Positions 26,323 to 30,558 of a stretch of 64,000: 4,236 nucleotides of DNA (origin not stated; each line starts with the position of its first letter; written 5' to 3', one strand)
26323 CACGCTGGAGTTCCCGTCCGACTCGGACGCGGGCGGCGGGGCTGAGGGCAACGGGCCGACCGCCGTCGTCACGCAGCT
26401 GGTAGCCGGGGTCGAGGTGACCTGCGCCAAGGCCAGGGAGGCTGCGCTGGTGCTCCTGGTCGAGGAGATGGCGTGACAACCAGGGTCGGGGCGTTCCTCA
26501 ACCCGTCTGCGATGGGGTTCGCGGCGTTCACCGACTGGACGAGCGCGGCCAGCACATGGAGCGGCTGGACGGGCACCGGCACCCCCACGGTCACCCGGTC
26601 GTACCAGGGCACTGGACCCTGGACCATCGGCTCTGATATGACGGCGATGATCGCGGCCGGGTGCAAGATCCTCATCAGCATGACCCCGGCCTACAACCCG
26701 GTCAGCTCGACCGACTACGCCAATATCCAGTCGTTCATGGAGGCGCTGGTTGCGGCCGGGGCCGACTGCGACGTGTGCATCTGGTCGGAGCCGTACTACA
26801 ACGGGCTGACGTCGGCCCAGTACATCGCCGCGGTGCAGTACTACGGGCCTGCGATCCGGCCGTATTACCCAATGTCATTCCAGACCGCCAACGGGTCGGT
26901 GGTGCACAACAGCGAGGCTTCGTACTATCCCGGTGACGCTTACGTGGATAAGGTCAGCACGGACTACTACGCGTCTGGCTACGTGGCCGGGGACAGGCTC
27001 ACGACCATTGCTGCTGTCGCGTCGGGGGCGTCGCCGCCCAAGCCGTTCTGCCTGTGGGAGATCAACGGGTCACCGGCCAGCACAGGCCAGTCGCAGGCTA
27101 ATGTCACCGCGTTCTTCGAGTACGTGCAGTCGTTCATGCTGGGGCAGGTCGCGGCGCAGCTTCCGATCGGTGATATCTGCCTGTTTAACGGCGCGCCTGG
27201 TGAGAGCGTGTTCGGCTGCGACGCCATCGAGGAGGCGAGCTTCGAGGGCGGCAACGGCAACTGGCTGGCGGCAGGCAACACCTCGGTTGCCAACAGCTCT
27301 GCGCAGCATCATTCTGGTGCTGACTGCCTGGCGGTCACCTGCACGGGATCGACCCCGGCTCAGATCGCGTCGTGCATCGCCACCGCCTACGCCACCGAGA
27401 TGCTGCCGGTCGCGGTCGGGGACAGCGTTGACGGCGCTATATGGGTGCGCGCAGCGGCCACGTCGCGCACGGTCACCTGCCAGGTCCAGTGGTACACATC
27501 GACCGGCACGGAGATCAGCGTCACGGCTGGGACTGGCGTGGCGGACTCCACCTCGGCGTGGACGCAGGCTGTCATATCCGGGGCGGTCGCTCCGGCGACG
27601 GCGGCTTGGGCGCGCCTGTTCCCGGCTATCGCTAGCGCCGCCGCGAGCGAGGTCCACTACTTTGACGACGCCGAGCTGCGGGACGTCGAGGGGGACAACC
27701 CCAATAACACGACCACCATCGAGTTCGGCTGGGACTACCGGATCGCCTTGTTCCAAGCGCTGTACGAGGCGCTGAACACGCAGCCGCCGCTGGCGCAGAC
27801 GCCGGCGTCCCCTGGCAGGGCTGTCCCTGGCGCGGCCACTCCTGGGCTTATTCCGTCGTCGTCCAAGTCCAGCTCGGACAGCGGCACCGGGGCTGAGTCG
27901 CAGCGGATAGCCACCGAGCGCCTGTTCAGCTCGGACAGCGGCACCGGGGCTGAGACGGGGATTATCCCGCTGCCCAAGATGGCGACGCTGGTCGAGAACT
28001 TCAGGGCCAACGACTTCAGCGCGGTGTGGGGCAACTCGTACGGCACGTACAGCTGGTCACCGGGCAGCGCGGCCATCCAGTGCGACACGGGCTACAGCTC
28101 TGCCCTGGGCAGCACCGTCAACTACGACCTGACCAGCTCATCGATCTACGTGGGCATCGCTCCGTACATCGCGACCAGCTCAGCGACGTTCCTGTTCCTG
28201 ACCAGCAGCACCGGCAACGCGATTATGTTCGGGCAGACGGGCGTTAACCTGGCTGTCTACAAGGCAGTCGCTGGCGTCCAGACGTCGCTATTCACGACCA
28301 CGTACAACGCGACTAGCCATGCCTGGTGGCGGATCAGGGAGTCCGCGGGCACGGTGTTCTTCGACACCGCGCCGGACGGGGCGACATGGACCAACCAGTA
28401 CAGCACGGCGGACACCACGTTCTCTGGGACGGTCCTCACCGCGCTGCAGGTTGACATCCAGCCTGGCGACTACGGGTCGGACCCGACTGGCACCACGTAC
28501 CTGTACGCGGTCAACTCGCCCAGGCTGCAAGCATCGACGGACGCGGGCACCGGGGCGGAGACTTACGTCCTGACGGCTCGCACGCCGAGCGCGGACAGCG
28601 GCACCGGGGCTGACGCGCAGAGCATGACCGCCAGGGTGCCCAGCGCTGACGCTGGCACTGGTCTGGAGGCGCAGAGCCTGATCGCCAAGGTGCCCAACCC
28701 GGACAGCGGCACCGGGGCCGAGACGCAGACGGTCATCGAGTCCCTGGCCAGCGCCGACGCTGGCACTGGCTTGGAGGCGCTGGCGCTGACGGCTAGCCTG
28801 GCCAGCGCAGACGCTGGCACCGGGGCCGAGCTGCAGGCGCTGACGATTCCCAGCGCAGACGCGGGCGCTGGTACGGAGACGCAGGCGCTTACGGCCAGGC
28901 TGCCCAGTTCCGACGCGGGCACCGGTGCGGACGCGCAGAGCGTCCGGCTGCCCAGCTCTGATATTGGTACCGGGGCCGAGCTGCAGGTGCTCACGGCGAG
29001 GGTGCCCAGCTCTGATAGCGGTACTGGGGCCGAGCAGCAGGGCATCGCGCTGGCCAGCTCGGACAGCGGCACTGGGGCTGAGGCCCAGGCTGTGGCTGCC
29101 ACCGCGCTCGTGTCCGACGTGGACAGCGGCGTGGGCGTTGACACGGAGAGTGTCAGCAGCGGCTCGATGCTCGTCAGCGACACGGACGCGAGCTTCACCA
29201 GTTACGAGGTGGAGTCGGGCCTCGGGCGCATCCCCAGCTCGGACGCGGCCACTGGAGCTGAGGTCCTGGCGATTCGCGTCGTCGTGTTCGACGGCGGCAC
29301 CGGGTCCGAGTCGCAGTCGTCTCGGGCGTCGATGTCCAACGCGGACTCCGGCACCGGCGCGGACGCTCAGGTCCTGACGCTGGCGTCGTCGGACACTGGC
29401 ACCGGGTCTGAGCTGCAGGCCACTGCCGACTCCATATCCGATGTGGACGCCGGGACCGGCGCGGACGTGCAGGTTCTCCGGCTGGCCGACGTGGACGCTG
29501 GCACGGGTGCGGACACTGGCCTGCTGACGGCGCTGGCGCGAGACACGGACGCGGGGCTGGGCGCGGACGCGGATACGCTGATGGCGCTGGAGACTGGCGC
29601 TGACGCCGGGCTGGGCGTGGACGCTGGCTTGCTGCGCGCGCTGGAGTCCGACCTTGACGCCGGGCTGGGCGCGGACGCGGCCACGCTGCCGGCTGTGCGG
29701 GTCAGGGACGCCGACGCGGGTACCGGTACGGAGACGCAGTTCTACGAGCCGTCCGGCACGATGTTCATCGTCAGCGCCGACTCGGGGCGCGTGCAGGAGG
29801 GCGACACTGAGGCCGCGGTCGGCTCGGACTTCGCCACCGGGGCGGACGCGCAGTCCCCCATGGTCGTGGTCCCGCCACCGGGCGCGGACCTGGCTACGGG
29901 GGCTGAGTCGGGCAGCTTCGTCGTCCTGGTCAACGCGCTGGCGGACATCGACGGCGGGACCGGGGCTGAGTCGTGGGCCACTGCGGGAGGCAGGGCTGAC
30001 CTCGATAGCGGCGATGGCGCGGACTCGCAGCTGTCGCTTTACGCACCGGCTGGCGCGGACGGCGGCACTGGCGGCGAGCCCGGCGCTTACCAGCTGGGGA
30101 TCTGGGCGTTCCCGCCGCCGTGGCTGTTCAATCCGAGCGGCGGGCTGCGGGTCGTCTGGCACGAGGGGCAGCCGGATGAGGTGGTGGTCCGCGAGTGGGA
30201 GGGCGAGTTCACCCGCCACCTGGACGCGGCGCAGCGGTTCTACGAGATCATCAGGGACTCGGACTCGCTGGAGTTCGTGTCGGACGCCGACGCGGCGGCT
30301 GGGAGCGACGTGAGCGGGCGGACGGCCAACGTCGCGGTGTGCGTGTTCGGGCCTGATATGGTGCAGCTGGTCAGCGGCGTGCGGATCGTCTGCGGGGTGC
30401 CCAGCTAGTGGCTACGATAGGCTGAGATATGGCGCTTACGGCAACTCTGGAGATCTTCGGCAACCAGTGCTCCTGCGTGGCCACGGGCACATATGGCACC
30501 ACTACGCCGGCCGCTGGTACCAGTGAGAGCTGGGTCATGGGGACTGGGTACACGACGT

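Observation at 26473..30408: Glycanase-like enzyme, CBM and LamG-like domain mounted on the same repeat stalk: candidate depolymerase fibre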

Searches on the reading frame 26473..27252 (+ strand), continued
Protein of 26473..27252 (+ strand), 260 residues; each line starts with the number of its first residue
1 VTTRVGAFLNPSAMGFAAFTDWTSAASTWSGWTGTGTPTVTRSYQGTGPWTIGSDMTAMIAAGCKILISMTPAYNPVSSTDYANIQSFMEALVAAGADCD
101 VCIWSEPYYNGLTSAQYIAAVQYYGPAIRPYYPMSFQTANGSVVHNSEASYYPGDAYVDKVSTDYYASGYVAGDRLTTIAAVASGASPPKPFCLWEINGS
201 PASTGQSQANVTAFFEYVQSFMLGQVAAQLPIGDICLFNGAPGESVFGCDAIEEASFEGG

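Call 61: find_related_loci(query=A1, collection=genome_contigs, flank=6000)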
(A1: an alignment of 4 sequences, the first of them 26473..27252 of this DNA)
Query A1 (260 aa) in genome_contigs; peptide patterns used: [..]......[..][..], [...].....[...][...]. (x = any residue, [..] = any of these).
417 stretches matched a pattern; 38 encode a relative of the query (tblastn E <= 1e-3); 38 distinct loci.
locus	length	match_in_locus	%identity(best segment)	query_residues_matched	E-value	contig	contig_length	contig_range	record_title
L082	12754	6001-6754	48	4-260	6e-53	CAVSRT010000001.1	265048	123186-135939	MAG: uncultured Actinomycetota bacterium isolate MFD05521.bin.1.187 genome assembly, contig: contig_104869, whole genome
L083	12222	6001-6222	38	147-220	7e-7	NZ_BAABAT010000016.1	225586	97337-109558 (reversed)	Dactylosporangium darangshiense strain JCM 17441 sequence016, whole genome shotgun sequence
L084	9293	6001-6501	26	64-226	9e-7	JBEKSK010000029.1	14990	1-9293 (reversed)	MAG: Solirubrobacteraceae bacterium isolate SPRUCE 532 SPRUCE_532_29, whole genome shotgun sequence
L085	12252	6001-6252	36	146-243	2e-6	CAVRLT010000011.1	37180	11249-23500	MAG: uncultured Actinomycetes bacterium isolate MFD05567.bin.2.25 genome assembly, contig: contig_14294, whole genome sh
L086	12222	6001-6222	37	147-220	3e-6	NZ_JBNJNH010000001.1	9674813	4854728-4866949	Dactylosporangium sp. CA-139066 MDNA_WGS_301_1, whole genome shotgun sequence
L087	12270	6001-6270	34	140-243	4e-6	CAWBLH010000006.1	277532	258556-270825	MAG: uncultured Actinomycetes bacterium isolate MFD02360.bin.2.139 genome assembly, contig: contig_4891, whole genome sh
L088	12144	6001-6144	47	146-196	2e-5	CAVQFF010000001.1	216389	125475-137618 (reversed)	MAG: uncultured Thermoleophilia bacterium isolate MFD05521.bin.2.67 genome assembly, contig: contig_10042, whole genome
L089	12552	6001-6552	28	50-224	2e-5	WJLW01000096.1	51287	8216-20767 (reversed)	MAG: Chitinivibrionales bacterium isolate Bin_355 k141_3114080, whole genome shotgun sequence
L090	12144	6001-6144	47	146-196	4e-5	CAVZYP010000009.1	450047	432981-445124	MAG: uncultured Thermoleophilia bacterium isolate MFD06298.bin.1.144 genome assembly, contig: contig_9919, whole genome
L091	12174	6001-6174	40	146-201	3e-5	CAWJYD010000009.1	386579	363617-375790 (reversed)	MAG: uncultured Gaiellaceae bacterium isolate MFD03975.bin.1.151 genome assembly, contig: contig_24558, whole genome sho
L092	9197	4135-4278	44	146-196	3e-5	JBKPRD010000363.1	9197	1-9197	MAG: Actinomycetota bacterium isolate GS_EKS_MAG_00058 GS_EKS_000000281279, whole genome shotgun sequence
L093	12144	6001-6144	47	146-196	4e-5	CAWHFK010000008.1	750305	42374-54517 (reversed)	MAG: uncultured Thermoleophilia bacterium isolate MFD00822.bin.1.185 genome assembly, contig: contig_55557, whole genome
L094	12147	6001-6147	42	149-201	5e-5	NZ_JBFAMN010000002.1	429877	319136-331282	Streptomyces sp. NPDC049881 NPDC049881_122_F3.ctg-0002, whole genome shotgun sequence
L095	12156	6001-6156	40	147-201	5e-5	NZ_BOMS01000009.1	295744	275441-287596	Actinoplanes palleronii strain NBRC 14916 sequence009, whole genome shotgun sequence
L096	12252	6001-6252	36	146-243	6e-5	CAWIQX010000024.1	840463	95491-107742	MAG: uncultured Actinomycetes bacterium isolate MFD03066.bin.2.168 genome assembly, contig: contig_935, whole genome sho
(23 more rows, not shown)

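Call 87: search_dna_similar(query=window:26473-27222:+, collection=phages, mode=protein, max_rows=20, max_evalue=1)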
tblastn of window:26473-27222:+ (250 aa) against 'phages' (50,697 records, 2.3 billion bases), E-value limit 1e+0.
No match.
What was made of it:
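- Closest known: Phage tail-associated clan GH-A enzymes annotated GH5. Different: There is no detectable sequence similarity, with no tblastn hit in 50,697 phage genomes (call 87).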

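Call 91: fold_search(model_id=the predicted structure, library=viral)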
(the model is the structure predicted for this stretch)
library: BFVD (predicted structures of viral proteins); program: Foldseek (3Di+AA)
matches with E <= 10: 873; with E <= 0.001: 12
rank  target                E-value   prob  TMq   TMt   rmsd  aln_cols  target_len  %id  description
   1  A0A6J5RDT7            4.6e-07  1.00  0.60  0.24   6.1       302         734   18  Glycoside hydrolase, family 5 [uncultured Caudovirales phage]
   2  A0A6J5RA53            9.7e-07  1.00  0.61  0.41   6.0       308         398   16  Glycoside hydrolase, family 5 [uncultured Caudovirales phage]
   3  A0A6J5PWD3            1.3e-05  1.00  0.57  0.46   6.9       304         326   10  Glycoside hydrolase family 5 domain-containing protein [uncultured Caudovirales phage]
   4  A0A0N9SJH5            2.5e-05  1.00  0.52  0.18   5.1       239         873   15  Glycoside hydrolase family 5 domain-containing protein [Pseudomonas phage POR1]
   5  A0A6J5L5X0            4.1e-05  1.00  0.47  0.46   5.4       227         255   14  Uncharacterized protein [uncultured Caudovirales phage]
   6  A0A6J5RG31            8.5e-05  1.00  0.55  0.30   4.5       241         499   15  Uncharacterized protein [uncultured Caudovirales phage]
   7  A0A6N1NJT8            1.1e-04  1.00  0.51  0.36   5.7       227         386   14  Uncharacterized protein [Tupanvirus deep ocean]
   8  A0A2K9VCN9            1.8e-04  1.00  0.47  0.24   6.1       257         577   13  Glycosyl hydrolase [Lactobacillus phage Bacchae]
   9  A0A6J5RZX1            2.0e-04  1.00  0.47  0.46   5.9       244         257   11  Uncharacterized protein [uncultured Caudovirales phage]
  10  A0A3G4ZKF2            3.9e-04  1.00  0.53  0.42   6.8       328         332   11  Uncharacterized protein [Terrestrivirus sp.]
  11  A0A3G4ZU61            5.7e-04  0.99  0.40  0.30   8.4       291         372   10  GH18 domain-containing protein [Edafosvirus sp.]
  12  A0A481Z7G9            9.2e-04  1.00  0.52  0.44   7.2       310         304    7  Methylenetetrahydrofolate reductase [Pithovirus LCPAC304]
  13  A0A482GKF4            1.6e-03  1.00  0.47  0.17   7.6       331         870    7  Tail protein [Escherichia phage vB_EcoM_Goslar]
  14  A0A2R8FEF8            1.7e-03  0.97  0.42  0.28   8.5       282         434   11  AP-endonuclease [Cedratvirus Zaza IHUMI]
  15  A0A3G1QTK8            2.5e-03  0.99  0.49  0.21   7.7       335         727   11  Putative cellulase or glycoside hydrolase [Erwinia phage phiEaP8]
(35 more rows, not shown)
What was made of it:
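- Closest known: Phage tail-associated clan GH-A enzymes annotated GH5. Same: A TIM-barrel retaining glycosidase fold carried in large phage structural-type proteins (call 91, TM ~0.5-0.6).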

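Call 97: search_protein_families(library=ncbifam, proteins=[P0021], max_evalue=0.1)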
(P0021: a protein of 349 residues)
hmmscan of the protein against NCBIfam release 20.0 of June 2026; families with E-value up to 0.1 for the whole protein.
P0021 (349 aa): 0 families

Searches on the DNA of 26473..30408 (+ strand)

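Call 8: search_dna_similar(query=window:26473-30408:+, collection=phages, mode=near, max_rows=15)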
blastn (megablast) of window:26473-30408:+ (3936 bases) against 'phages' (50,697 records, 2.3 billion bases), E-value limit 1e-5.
No match.

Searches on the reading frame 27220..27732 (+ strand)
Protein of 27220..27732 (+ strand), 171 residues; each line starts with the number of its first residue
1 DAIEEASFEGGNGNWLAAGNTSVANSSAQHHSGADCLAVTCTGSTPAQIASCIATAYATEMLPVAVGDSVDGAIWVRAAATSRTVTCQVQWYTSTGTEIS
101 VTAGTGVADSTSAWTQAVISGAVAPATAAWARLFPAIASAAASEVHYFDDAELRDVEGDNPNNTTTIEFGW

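Call 6: search_protein_families(library=pfam, proteins=[window:27220-27732:+], max_evalue=10)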
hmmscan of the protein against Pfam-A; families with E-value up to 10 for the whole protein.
window:27220-27732:+ (171 aa): 3 families
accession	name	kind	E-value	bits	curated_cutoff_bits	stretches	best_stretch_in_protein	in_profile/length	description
PF03628.18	PapG_C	-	0.046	14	20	1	25-122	6-100/108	PapG chaperone-binding domain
PF16655.11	PhoD_N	-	0.05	14.6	30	1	64-134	3-77/90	PhoD-like phosphatase, N-terminal domain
PF02018.23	CBM_4_9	-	0.054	14.3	25.9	1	2-52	3-53/136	Carbohydrate binding domain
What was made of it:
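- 27220..27711 (+): Beta-sandwich carbohydrate-binding module (aa ~250-413), nested in the beta8-alpha8 loop of the barrel. Weak Pfam CBM_4_9 (call 6).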

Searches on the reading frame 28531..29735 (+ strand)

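Call 6: search_protein_families(library=pfam, proteins=[window:28531-29735:+], max_evalue=10)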
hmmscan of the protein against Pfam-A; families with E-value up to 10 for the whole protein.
window:28531-29735:+ (401 aa): 0 families

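Call 49: search_dna_similar(query=window:28531-29735:+, collection=phages, mode=protein, max_rows=25, max_evalue=0.00001)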
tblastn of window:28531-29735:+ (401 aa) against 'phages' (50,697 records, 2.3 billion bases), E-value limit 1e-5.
Records with a match: 1; places in all: 1; records where one place covers at least 80% of the query: 0.
Best place of each record, by identity: <60% 1.
By first word of the organism name: Rhodococcus 1.
By host as written in the record: Rhodococcus equi NRRL B-16538 1.
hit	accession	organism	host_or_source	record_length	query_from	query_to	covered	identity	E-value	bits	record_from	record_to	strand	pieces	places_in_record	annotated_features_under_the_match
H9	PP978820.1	Rhodococcus phage Madraxi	Rhodococcus equi NRRL B-16538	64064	4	180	44%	34.8%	7e-7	57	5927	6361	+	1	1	8: hypothetical protein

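Call 64: find_related_loci(query=window:28531-29735:+, collection=viral_contigs, flank=10000)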
Query window:28531-29735:+ (401 aa) in viral_contigs; peptide patterns used: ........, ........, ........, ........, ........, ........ (x = any residue, [..] = any of these).
54 stretches matched a pattern; 2 encode a relative of the query (tblastn E <= 1e-3); 2 distinct loci.
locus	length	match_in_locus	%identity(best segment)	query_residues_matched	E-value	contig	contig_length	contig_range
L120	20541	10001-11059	30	22-399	5e-21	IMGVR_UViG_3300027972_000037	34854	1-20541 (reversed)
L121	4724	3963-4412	39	13-168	4e-14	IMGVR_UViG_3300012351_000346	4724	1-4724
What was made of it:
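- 28531..29757 (+): Acidic repeat stalk: 22 units of 16/18 aa, consensus phi-[AP]-S-[AS]-D-[AS]-G-T-G-A-[ED]-x-Q-x-phi-x-A-x-phi. Net charge is -47 over 409 aa. Only 1 GenBank phage and 2 IMG/VR loci carry related repeats (calls 49, 64).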

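Call 66: get_annotated_region(hit=H9, flank=6000)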
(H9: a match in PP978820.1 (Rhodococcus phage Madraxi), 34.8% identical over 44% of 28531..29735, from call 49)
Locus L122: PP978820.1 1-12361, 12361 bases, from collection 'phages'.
description: Rhodococcus phage Madraxi, complete genome.
organism: Rhodococcus phage Madraxi (NCBI taxid 3229452)
taxonomy: Viruses
host: Rhodococcus equi NRRL B-16538; source: soil; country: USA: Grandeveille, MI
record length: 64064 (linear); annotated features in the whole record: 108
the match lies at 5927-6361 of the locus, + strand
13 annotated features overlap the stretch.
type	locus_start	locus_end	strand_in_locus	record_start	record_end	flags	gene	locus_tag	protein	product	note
CDS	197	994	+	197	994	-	1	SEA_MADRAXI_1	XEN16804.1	thymidylate synthase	-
CDS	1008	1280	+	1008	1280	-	2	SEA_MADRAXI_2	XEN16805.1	hypothetical protein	-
CDS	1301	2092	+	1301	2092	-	3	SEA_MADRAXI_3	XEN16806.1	minor tail protein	-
CDS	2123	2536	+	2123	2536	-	4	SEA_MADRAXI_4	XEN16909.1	hypothetical protein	-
CDS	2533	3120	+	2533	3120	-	5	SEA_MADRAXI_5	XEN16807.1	minor tail protein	-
CDS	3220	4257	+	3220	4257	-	6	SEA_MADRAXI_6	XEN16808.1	minor tail protein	-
CDS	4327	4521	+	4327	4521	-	7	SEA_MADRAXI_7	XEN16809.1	hypothetical protein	-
CDS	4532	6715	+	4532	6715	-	8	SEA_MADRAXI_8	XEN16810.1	hypothetical protein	-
CDS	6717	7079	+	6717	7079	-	9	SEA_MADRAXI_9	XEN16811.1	hypothetical protein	-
CDS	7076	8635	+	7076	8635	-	10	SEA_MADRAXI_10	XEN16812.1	terminase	-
CDS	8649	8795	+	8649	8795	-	11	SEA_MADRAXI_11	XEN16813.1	membrane protein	-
CDS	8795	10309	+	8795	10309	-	12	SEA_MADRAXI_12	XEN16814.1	portal protein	-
CDS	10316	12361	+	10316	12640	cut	13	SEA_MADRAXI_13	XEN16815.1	major capsid and protease fusion protein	-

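Call 67: search_solved_structures(query=window:28531-29735:+, max_evalue=10, show_alignments=1)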
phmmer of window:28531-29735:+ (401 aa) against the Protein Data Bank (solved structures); distinct sequences matched with E-value up to 10: 0.

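Call 97: search_protein_families(library=ncbifam, proteins=[window:28531-29735:+], max_evalue=0.1)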
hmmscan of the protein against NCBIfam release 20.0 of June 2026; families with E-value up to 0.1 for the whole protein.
window:28531-29735:+ (401 aa): 3 families
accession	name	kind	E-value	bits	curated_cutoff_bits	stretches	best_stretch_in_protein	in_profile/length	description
NF033845.1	MSCRAMM_ClfB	exception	0.00061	17.9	999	1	143-329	600-776/871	MSCRAMM family adhesin clumping factor ClfB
NF012181.0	MSCRAMM_SdrD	exception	0.033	11.6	2500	1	177-327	1144-1288/1379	MSCRAMM family adhesin SdrD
NF033609.2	MSCRAMM_ClfA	exception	0.035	11.8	1150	1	159-325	565-752/934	MSCRAMM family adhesin clumping factor ClfA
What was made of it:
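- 28531..29757 (+): No PDB, Pfam or NCBIfam match (calls 6, 67, 97).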
